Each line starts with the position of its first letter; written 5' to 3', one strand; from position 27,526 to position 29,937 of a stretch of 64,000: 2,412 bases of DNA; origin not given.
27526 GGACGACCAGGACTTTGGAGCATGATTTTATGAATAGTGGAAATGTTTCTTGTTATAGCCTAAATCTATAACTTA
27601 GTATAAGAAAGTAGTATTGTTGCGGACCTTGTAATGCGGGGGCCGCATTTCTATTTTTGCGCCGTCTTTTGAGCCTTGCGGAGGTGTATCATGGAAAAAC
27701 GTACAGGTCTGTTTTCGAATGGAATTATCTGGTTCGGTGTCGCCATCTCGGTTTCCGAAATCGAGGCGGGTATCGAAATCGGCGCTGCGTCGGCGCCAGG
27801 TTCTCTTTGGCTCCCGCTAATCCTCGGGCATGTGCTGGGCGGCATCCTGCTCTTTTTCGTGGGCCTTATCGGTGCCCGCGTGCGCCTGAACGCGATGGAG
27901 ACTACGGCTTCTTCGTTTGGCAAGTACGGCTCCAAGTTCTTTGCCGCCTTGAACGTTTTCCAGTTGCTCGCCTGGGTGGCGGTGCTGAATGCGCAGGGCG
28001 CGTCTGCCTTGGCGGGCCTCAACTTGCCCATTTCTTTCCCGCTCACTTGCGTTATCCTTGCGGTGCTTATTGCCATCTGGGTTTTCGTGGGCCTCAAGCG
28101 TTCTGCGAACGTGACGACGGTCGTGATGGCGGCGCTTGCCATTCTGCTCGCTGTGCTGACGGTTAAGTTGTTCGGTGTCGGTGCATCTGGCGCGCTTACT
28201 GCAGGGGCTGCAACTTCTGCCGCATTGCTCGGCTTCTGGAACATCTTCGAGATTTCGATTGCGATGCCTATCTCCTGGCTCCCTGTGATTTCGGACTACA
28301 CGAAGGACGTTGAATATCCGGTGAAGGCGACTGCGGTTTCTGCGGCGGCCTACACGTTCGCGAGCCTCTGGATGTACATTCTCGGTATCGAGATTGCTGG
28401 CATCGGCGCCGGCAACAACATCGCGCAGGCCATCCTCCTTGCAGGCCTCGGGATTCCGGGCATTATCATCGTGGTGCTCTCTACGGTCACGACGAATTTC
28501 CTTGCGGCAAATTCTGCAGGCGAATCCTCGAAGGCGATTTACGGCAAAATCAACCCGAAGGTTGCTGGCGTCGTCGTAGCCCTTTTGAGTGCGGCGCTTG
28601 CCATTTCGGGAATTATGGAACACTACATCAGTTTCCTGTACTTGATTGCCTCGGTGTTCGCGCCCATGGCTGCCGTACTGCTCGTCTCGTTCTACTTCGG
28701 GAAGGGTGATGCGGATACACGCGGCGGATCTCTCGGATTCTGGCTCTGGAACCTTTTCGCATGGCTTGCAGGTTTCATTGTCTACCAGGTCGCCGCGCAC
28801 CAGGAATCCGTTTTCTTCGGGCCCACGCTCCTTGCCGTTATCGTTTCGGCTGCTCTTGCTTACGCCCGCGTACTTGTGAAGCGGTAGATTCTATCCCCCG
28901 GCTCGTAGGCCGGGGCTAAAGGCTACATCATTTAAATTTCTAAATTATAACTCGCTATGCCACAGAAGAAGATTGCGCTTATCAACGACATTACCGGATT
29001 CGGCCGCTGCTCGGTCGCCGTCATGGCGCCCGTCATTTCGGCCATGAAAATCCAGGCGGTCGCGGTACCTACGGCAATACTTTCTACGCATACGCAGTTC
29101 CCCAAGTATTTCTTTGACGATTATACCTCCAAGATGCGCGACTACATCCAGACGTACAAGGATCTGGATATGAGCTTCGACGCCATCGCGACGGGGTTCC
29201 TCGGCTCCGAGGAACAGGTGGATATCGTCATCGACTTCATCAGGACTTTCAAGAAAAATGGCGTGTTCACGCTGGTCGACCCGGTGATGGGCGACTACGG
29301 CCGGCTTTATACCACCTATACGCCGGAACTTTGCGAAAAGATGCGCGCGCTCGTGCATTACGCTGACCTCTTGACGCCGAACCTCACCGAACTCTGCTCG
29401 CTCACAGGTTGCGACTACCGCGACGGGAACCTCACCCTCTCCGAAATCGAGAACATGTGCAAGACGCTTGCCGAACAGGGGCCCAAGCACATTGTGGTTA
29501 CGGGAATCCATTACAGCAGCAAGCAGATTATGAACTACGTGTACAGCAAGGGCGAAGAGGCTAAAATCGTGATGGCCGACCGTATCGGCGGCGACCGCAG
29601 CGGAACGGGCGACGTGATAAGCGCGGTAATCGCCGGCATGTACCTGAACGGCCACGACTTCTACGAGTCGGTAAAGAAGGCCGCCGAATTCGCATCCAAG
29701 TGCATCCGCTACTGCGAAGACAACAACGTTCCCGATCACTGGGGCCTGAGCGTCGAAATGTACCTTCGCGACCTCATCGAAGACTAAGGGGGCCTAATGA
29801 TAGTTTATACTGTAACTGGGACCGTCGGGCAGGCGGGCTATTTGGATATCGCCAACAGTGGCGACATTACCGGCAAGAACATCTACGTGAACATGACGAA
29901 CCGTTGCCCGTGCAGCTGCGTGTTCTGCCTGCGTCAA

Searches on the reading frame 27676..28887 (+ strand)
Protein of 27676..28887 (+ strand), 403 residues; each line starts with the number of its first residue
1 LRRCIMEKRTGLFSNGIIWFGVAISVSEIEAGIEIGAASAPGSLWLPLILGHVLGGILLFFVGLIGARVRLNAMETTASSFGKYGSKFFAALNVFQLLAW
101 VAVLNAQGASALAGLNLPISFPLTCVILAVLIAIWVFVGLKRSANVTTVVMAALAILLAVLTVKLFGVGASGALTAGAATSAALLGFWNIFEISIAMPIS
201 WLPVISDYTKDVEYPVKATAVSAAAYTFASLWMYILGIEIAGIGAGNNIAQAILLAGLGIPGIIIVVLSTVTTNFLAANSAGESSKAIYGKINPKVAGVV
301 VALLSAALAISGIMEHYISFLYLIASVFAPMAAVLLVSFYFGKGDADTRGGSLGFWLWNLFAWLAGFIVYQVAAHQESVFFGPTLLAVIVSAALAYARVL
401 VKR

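Call 33: search_protein_families(library=pfam, proteins=[window:27676-28887:+], max_evalue=0.00001)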
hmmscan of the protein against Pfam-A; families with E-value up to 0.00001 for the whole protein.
window:27676-28887:+ (403 aa): 1 family
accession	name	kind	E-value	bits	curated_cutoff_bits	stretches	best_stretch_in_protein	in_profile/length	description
PF02133.21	Transp_cyt_pur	-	2.7e-08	33.5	23.5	1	17-343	16-374/440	Permease for cytosine/purines, uracil, thiamine, allantoin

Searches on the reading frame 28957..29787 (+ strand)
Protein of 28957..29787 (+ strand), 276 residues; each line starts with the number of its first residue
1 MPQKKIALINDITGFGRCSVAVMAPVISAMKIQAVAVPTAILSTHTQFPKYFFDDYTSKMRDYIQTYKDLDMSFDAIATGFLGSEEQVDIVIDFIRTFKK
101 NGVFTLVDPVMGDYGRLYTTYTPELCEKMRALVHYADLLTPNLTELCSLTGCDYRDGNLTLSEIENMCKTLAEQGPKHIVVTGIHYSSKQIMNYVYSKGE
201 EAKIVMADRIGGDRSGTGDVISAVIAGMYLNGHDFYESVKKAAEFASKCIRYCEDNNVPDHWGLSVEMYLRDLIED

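Call 33: search_protein_families(library=pfam, proteins=[window:28957-29787:+], max_evalue=0.00001)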
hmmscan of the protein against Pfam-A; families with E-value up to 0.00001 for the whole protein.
window:28957-29787:+ (276 aa): 3 families
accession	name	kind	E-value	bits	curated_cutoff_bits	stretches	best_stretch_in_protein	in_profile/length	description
PF08543.17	Phos_pyr_kin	-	5e-30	105.1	27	1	27-252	15-234/246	Phosphomethylpyrimidine kinase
PF00294.29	PfkB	-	1e-08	35.4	25.8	1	125-252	173-292/302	pfkB family carbohydrate kinase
PF01256.23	Carb_kinase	-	1.1e-07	32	27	1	33-255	30-225/242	NAD(P)H-hydrate dehydratase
